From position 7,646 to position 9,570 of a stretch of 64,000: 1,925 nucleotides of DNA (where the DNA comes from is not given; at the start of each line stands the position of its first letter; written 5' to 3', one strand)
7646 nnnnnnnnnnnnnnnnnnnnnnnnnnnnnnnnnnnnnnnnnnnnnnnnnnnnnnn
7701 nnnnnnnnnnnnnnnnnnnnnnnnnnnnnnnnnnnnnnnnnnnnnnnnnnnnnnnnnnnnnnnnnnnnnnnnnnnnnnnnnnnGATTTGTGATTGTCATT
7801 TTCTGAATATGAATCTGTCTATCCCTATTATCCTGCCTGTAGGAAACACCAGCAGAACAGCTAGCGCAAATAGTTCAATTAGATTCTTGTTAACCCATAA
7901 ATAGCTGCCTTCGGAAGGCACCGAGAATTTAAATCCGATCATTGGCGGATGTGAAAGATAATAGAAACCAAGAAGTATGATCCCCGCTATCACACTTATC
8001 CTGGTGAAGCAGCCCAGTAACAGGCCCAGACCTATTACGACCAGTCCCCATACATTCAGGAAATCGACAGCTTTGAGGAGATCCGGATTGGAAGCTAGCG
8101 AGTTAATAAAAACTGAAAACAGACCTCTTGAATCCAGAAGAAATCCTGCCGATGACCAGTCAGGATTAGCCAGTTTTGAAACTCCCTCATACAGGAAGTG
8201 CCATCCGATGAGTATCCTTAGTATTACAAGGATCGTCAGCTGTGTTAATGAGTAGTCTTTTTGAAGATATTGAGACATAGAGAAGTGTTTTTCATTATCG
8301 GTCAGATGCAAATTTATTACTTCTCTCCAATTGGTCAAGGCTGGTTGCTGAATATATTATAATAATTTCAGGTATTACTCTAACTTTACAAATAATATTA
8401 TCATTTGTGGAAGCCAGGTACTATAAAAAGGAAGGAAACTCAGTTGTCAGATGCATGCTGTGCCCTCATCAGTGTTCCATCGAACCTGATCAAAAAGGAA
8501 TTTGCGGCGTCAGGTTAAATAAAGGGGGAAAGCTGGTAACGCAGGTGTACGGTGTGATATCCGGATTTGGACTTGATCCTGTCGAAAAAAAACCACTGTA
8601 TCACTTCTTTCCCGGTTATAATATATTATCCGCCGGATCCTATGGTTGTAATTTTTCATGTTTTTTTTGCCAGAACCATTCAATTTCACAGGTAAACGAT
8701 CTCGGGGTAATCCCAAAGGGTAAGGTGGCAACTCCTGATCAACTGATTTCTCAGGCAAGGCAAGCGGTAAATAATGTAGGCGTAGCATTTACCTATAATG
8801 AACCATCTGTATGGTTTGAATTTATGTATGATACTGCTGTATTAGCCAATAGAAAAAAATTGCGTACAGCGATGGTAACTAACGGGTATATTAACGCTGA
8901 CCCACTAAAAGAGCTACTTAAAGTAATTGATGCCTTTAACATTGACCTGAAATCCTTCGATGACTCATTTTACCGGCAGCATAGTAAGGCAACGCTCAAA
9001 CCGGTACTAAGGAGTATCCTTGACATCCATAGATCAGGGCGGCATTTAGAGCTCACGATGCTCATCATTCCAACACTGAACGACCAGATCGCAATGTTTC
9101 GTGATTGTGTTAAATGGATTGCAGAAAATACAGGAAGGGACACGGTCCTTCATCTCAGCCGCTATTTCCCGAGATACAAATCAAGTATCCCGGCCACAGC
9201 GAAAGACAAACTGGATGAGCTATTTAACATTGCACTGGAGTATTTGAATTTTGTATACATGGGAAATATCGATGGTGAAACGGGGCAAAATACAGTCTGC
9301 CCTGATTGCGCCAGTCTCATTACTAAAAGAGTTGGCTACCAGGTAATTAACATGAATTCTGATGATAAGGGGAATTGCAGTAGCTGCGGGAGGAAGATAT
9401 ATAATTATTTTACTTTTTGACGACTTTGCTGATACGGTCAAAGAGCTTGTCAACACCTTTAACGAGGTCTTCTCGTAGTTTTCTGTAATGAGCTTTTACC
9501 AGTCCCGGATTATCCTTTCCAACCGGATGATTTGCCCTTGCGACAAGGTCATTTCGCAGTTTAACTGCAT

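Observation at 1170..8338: Three signal-bearing Gfo/Idh/MocA oxidoreductases with DUF1080 lipoprotein, Tat TIM-barrel and DoxX: periplasmic 3-keto-glycoside-type pathway possibly wired to the quinone pool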

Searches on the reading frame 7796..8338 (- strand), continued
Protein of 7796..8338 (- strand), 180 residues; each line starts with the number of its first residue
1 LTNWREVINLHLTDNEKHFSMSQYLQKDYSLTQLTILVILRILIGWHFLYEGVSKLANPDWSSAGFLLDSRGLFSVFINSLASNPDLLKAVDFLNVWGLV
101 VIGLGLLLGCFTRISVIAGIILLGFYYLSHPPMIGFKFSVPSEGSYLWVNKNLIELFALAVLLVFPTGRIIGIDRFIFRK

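Call 94: find_encoding_contigs(protein=P0397, flank=8000, max_places=3)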
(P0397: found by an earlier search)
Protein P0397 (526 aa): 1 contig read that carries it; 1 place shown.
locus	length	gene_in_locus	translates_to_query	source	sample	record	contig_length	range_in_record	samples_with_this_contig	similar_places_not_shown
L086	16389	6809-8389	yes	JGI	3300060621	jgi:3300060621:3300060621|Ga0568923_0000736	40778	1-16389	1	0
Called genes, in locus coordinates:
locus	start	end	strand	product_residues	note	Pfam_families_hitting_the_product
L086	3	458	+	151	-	?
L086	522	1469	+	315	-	PF01569:PAP2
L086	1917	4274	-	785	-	PF00933:Glyco_hydro_3, PF01915:Glyco_hydro_3_C, PF14310:Fn3-like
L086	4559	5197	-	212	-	-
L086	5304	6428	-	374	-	PF00149:Metallophos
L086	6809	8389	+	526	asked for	-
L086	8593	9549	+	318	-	PF02424:ApbE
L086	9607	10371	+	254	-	PF04307:YdjM (weak)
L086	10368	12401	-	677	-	PF12439:GDE_N, PF06202:GDE_C, PF22422:MGH1-like_GH (weak)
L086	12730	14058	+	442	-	PF01408:GFO_IDH_MocA, PF19051:GFO_IDH_MocA_C2, PF22725:GFO_IDH_MocA_C3 (weak)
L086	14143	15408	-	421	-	PF24251:DUF7453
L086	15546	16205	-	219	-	PF01209:Ubie_methyltran, PF13489:Methyltransf_23, PF01135:PCMT, PF01269:Fibrillarin (weak), PF13847:Methyltransf_31, PF08241:Methyltransf_11, PF08242:Methyltransf_12, PF13649:Methyltransf_25, +4 more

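Call 99: find_encoding_contigs(protein=P0299, flank=7000, max_places=2)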
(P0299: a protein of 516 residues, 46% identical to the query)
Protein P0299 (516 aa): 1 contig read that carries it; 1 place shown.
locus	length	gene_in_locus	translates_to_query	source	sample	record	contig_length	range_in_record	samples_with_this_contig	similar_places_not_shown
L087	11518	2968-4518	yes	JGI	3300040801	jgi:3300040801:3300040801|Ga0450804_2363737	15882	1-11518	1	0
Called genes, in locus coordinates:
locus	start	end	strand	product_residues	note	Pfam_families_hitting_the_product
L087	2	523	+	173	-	?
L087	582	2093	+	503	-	PF05048:NosD (faint), PF12708:Pect-lyase_RHGA_epim (faint), PF00295:Glyco_hydro_28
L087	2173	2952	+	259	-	PF08450:SGL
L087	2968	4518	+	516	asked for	-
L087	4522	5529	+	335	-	PF00248:Aldo_ket_red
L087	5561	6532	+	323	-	PF14315:DUF4380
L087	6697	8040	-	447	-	-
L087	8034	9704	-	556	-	PF14322:SusD-like_3, PF07980:SusD_RagB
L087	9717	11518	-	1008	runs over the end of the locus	PF13620:CarboxypepD_reg, PF13715:CarbopepD_reg_2, PF07715:Plug, PF00593:TonB_dep_Rec_b-barrel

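Call 100: find_encoding_contigs(protein=P0351, flank=7000, max_places=2)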
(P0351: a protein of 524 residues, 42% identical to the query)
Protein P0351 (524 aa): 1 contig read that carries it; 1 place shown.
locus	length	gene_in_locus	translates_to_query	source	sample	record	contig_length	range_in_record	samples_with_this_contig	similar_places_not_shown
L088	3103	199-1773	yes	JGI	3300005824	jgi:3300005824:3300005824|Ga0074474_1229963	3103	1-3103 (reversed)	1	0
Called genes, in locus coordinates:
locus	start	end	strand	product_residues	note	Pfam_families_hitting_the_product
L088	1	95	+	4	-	?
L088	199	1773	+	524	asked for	PF07681:DoxX (weak)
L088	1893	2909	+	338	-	PF00535:Glycos_transf_2, PF13641:Glyco_tranf_2_3 (faint)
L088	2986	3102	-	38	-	?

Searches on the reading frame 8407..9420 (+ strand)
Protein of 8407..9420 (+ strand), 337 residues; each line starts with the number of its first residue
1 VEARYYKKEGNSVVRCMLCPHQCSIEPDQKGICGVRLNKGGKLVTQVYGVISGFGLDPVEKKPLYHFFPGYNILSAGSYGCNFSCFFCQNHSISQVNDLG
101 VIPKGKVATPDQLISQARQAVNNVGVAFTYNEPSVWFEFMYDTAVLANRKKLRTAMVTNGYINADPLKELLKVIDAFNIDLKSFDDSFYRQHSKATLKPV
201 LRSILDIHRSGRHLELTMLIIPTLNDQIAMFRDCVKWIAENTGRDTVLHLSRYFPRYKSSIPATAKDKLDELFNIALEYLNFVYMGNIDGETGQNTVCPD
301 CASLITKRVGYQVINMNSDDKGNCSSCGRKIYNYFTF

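Call 3: search_protein_families(library=pfam, proteins=[window:8407-9420:+], max_evalue=0.01)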
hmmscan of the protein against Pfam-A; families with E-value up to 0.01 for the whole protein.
window:8407-9420:+ (337 aa): 1 family
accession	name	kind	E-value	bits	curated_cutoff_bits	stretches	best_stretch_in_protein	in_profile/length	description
PF04055.27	Radical_SAM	-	1.1e-21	78.2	29.5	1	79-227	5-157/166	Radical SAM superfamily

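Call 4: search_protein_families(library=ncbifam, proteins=[window:8407-9420:+], max_evalue=0.01)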
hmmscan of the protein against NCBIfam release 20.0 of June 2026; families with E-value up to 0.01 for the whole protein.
window:8407-9420:+ (337 aa): 19 families
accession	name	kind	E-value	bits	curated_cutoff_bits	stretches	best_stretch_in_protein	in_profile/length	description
TIGR04337.1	AmmeMemoSam_rS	hypoth_equivalog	3.7e-92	308.9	220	1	3-335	1-333/349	AmmeMemoRadiSam system radical SAM enzyme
TIGR02494.1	PFLE_PFLC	subfamily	1.2e-13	51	174.35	1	123-249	124-250/293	glycyl-radical enzyme activating protein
TIGR02493.1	PFLA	equivalog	2.8e-13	49.8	231.75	1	80-238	24-183/235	pyruvate formate-lyase-activating protein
TIGR04041.1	activase_YjjW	hypoth_equivalog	5.6e-13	48.9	250.2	1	103-253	88-238/276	YjjW family glycine radical enzyme activase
TIGR02495.1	NrdG2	equivalog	2.1e-11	43.5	131.15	1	80-242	25-184/193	anaerobic ribonucleoside-triphosphate reductase activating protein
NF033717.2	HPDL_rSAM_activ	equivalog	2.1e-10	40.3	420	1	112-241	116-251/311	4-hydroxyphenylacetate decarboxylase activase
NF043069.1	T4HPD_activ_SAM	equivalog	1.2e-09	38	425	1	124-242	125-243/299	trans-4-hydroxy-L-proline dehydratase activase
NF048010.1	SfplDhtActHpsHDes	equivalog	2.8e-09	36.2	430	1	125-242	134-253/298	(2S)-3-sulfopropanediol dehydratase activating enzyme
TIGR04003.1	rSAM_BssD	equivalog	6.8e-08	32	496.45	1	124-244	129-250/314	[benzylsuccinate synthase]-activating enzyme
NF048008.1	SfplDhtActHpfHKleb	equivalog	2.1e-07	30.5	500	1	124-242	128-246/308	(2S)-3-sulfopropanediol dehydratase activating enzyme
NF033719.1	ind_deCO2_activ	equivalog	4.5e-07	29.5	425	1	122-241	129-248/302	indoleacetate decarboxylase activase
TIGR02668.1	moaA_archaeal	equivalog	8.8e-07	28.2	325.25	1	81-243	20-178/303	GTP 3',8-cyclase MoaA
TIGR04038.1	tatD_link_rSAM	subfamily_domain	1.4e-06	28.2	129.7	1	80-198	17-139/192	TatD family nuclease-associated radical SAM protein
TIGR04395.1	cutC_activ_rSAM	equivalog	3.9e-06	26.4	360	1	125-240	132-247/309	choline TMA-lyase-activating enzyme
TIGR02666.1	moaA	equivalog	4.7e-06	25.8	284.05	1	81-227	20-171/336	GTP 3',8-cyclase MoaA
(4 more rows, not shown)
